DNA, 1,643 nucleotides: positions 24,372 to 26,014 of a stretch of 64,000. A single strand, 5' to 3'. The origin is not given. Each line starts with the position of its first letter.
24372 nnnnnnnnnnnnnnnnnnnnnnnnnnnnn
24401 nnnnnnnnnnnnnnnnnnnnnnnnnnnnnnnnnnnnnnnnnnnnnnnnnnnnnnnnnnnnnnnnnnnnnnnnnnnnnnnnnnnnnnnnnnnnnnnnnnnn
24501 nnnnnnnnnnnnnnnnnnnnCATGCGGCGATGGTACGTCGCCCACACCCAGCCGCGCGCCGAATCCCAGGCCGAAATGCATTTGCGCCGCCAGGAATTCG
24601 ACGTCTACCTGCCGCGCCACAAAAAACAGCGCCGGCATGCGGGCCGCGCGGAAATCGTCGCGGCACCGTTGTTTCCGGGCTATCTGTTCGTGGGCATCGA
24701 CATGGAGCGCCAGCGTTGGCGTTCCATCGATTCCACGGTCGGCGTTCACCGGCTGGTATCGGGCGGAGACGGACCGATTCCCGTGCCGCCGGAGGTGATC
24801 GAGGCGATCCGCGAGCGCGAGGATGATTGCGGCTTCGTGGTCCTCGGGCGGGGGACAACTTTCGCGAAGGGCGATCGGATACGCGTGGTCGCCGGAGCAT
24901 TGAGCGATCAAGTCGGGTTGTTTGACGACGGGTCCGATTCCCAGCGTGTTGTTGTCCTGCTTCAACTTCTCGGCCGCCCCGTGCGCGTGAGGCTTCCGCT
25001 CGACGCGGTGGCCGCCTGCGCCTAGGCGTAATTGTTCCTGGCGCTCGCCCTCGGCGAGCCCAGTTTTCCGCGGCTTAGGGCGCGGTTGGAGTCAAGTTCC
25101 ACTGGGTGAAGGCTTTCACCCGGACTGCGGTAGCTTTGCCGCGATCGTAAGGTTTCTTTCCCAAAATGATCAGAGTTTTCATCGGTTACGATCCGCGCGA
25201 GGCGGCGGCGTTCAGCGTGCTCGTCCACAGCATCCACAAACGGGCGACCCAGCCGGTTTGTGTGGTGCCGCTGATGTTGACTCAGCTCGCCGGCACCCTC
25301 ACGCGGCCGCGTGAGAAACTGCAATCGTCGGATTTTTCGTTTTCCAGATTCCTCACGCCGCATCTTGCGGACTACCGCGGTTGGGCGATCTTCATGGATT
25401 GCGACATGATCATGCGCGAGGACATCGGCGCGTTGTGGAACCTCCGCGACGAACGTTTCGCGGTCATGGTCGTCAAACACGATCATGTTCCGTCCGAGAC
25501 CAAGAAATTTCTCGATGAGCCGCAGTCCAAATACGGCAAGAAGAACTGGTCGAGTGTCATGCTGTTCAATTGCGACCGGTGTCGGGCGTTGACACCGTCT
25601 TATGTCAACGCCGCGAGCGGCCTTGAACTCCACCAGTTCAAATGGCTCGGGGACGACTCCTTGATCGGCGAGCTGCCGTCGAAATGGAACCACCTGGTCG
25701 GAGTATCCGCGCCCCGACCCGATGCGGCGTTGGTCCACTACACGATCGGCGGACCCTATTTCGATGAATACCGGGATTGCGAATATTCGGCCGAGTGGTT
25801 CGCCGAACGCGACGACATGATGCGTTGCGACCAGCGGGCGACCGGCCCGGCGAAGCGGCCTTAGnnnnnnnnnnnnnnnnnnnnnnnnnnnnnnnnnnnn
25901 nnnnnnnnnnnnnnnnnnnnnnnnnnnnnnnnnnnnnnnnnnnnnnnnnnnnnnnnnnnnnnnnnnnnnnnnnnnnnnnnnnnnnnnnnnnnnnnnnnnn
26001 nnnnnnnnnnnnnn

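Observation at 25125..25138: ops-like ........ element in the operon leader, 32 nt upstream of the first biosynthetic gene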

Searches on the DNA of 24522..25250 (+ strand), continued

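Call 87: search_with_rna_model(model_id=R1, source=L205, max_evalue=10, filters=off, show_alignments=2)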
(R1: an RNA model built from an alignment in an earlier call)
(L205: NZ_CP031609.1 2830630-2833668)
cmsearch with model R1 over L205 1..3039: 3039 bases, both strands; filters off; matches with E-value up to 10: 16.
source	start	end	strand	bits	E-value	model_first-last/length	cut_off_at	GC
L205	1504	1548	+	4.4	0.64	1-58/58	no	0.56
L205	1094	1122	-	4.2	0.76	1-58/58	no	0.59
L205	846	878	-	3.3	1.3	13-35/58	no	0.55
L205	1146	1177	-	2.1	2.8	1-58/58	no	0.44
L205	1657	1696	+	1.7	3.6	1-58/58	no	0.32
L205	2218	2246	+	1.7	3.7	1-58/58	no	0.38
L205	204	256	-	1.4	4.3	1-58/58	no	0.45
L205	1142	1171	+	1.3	4.6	1-58/58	no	0.4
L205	924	946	-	1.2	5.2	1-58/58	no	0.3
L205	1914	1937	+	0.9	6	1-58/58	no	0.42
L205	1672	1691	-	0.7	7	1-58/58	no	0.35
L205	1411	1447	+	0.7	7.1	1-58/58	no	0.35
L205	166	196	+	0.6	7.1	1-58/58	no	0.42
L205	1123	1137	+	0.6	7.3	11-44/58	no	0.53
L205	643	655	+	0.4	8.1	18-30/58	no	0.54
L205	54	85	-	0.3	8.7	1-58/58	no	0.41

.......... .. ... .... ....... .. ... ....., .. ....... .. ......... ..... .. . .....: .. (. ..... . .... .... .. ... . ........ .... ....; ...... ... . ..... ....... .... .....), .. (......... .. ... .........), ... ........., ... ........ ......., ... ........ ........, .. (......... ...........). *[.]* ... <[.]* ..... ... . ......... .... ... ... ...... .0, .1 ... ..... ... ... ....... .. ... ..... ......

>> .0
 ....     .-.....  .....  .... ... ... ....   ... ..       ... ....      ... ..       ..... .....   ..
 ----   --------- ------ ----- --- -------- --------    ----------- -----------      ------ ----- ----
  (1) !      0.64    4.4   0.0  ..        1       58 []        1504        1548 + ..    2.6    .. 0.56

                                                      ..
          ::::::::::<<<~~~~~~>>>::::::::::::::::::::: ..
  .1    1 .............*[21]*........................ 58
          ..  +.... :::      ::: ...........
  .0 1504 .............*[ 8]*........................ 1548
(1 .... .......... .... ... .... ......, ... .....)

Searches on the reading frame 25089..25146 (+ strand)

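Call 83: search_protein_families(library=pfam, proteins=[L165:278-1198:-], max_evalue=0.0001)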
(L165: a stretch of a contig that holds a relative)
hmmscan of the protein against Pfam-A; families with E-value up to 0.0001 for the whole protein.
L165:278-1198:- (307 aa): 0 families

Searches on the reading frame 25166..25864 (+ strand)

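Call 5: search_protein_families(library=pfam, proteins=[window:25166-25864:+])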
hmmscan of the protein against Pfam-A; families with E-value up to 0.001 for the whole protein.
window:25166-25864:+ (232 aa): 1 family
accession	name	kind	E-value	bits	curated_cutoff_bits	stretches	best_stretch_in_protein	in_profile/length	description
PF01501.26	Glyco_transf_8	-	2e-05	24.7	24.3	1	45-137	73-168/253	Glycosyl transferase family 8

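Call 7: search_protein_families(library=ncbifam, proteins=[window:25166-25864:+], max_evalue=0.01)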
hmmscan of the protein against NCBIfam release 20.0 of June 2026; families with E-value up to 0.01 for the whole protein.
window:25166-25864:+ (232 aa): 0 families
